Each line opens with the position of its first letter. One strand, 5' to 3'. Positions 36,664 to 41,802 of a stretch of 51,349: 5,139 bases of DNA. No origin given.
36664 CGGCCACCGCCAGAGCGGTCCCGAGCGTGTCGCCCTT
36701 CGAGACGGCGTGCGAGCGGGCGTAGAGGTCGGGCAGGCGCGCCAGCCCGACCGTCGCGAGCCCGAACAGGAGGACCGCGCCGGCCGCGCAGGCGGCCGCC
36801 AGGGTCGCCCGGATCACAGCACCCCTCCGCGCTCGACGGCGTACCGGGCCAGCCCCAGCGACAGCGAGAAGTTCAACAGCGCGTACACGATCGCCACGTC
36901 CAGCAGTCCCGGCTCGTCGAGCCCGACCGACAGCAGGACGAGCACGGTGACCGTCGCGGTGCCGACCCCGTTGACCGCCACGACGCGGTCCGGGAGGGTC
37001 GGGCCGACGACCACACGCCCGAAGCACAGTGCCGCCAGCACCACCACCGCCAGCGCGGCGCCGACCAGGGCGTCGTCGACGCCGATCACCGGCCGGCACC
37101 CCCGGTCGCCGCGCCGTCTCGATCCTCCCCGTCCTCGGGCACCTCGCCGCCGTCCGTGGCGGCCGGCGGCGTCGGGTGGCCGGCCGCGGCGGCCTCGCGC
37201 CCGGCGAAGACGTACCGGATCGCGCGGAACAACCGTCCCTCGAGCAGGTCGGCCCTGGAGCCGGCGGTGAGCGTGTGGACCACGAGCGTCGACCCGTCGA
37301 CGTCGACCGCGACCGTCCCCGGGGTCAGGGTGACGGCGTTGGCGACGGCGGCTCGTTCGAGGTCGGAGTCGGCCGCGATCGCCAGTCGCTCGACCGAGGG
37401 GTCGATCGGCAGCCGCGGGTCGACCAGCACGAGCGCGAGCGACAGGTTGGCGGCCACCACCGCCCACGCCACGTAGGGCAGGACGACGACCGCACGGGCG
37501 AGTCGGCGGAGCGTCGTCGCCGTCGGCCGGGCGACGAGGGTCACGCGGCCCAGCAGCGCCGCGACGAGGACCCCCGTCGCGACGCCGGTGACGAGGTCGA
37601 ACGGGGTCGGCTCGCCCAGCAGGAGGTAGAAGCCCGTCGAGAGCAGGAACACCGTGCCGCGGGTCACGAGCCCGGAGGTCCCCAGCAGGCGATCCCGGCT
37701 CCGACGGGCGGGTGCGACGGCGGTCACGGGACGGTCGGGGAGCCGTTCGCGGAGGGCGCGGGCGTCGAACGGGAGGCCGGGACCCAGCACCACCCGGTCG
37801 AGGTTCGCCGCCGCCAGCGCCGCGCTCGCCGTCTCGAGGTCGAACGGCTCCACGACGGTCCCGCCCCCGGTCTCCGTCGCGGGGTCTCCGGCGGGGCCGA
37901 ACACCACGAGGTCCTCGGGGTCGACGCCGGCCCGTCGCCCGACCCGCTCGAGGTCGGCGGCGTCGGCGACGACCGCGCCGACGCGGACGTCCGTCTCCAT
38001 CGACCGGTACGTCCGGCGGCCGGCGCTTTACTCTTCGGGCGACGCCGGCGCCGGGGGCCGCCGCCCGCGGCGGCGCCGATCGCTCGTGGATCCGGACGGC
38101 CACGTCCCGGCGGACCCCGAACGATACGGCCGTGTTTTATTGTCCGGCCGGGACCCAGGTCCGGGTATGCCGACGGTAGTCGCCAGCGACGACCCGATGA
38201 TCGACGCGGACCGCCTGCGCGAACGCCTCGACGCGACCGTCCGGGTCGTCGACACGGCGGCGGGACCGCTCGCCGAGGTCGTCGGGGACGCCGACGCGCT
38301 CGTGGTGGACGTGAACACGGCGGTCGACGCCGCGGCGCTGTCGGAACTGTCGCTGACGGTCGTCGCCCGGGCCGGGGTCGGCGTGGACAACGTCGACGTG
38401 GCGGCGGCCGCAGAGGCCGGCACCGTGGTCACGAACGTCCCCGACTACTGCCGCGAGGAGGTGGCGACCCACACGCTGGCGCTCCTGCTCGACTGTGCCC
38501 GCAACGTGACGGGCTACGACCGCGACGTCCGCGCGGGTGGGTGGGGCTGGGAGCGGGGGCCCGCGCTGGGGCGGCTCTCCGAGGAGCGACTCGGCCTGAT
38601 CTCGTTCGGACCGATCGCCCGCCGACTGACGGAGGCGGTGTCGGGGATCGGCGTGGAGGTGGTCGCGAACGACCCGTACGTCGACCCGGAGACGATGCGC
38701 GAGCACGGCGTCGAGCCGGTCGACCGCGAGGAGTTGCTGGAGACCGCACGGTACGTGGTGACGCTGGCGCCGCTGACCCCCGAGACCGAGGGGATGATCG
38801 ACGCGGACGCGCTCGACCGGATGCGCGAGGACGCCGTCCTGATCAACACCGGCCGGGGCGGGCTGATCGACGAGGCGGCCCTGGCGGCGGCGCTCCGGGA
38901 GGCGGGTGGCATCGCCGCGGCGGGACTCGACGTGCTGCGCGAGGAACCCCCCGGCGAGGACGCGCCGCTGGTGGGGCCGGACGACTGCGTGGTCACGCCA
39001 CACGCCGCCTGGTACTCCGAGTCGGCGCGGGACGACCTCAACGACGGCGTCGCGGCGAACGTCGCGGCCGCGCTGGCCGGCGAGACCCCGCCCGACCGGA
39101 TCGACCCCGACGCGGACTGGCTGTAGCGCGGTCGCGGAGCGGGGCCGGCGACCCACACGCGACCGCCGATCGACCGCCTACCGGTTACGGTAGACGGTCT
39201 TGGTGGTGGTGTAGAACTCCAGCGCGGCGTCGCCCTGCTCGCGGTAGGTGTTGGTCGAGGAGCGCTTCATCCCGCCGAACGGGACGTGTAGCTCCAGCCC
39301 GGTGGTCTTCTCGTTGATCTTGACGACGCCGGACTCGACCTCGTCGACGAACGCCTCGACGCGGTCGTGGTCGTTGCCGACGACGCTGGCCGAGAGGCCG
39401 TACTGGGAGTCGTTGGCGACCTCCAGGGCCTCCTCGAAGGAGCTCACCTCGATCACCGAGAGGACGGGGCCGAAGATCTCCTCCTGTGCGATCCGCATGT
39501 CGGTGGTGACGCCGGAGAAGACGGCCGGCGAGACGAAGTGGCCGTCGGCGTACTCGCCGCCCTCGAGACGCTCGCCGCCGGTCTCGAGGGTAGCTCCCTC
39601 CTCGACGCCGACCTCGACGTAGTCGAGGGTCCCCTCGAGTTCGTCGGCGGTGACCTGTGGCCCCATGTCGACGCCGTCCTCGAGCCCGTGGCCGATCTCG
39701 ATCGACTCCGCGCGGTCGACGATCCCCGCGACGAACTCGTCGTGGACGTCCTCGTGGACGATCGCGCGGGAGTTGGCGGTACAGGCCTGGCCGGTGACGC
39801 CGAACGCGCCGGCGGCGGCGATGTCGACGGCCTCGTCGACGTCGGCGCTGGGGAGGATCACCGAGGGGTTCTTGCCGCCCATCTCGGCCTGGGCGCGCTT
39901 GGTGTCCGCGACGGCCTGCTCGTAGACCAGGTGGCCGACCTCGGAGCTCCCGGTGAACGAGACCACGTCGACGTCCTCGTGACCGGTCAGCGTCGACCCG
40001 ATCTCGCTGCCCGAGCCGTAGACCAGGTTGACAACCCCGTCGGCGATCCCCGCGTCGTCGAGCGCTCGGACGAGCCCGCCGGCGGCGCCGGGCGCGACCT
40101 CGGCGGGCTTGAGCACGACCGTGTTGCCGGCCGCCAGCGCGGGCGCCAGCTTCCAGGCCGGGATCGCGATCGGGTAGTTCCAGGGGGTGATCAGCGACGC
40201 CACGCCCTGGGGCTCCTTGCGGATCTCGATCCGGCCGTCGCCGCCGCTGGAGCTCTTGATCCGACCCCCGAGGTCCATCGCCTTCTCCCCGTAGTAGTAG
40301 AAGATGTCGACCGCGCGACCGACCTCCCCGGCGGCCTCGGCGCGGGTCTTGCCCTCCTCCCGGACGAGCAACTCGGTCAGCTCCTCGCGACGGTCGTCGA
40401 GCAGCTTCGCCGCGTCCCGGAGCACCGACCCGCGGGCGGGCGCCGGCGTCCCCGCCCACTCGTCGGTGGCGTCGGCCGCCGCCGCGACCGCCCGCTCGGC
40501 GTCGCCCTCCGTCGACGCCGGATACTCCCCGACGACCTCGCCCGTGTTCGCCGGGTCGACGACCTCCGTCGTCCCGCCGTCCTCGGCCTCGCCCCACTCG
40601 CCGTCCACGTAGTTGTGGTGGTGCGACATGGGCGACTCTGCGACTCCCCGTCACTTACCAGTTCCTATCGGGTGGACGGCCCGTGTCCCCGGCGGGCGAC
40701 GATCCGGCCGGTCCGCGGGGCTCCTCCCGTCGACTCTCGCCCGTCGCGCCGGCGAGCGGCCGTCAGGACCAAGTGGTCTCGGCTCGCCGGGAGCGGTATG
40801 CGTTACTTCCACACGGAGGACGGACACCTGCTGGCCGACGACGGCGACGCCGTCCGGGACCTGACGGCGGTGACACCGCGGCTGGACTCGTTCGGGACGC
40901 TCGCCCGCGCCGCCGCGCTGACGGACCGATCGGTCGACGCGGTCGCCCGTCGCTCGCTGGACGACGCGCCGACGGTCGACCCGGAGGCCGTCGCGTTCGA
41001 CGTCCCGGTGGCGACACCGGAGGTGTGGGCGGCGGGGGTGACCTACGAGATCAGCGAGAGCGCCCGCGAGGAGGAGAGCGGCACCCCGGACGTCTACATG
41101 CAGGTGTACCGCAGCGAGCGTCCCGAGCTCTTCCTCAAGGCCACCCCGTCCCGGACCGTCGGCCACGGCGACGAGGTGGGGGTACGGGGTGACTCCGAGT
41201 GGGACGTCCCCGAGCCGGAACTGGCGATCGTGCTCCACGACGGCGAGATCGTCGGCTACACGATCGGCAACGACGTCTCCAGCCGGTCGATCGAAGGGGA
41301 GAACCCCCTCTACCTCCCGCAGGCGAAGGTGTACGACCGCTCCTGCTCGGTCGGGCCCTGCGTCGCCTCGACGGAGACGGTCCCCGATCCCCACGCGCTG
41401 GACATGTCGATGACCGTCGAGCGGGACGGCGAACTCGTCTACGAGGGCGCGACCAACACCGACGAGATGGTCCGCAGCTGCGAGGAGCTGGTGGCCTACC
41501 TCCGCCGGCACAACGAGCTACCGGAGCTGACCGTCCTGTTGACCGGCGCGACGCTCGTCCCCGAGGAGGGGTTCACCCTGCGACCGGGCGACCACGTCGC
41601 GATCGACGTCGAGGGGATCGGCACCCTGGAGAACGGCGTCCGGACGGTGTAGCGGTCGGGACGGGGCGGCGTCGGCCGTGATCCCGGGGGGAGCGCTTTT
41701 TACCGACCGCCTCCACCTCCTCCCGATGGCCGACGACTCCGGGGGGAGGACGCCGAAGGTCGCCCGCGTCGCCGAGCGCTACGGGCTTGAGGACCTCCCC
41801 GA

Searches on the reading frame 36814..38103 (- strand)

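Call 77: search_protein_families(library=pfam, proteins=[window:36814-38103:-], max_evalue=0.00001)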
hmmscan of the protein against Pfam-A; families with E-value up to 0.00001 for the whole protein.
window:36814-38103:- (429 aa): 1 family
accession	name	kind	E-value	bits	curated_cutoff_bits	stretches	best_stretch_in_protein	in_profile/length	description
PF04066.18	MrpF_PhaF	-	1.3e-14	54.8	23.3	1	371-421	1-51/53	Multiple resistance and pH regulation protein F (MrpF / PhaF)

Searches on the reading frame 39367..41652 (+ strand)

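Call 77: search_protein_families(library=pfam, proteins=[window:39367-41652:+], max_evalue=0.00001)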
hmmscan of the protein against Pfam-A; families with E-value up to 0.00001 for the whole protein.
window:39367-41652:+ (761 aa): 1 family
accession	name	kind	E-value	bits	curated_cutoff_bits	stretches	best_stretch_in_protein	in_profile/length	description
PF01557.24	FAA_hydrolase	-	3.9e-25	89.2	23.9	1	585-758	31-213/214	Fumarylacetoacetate (FAA) hydrolase C-terminal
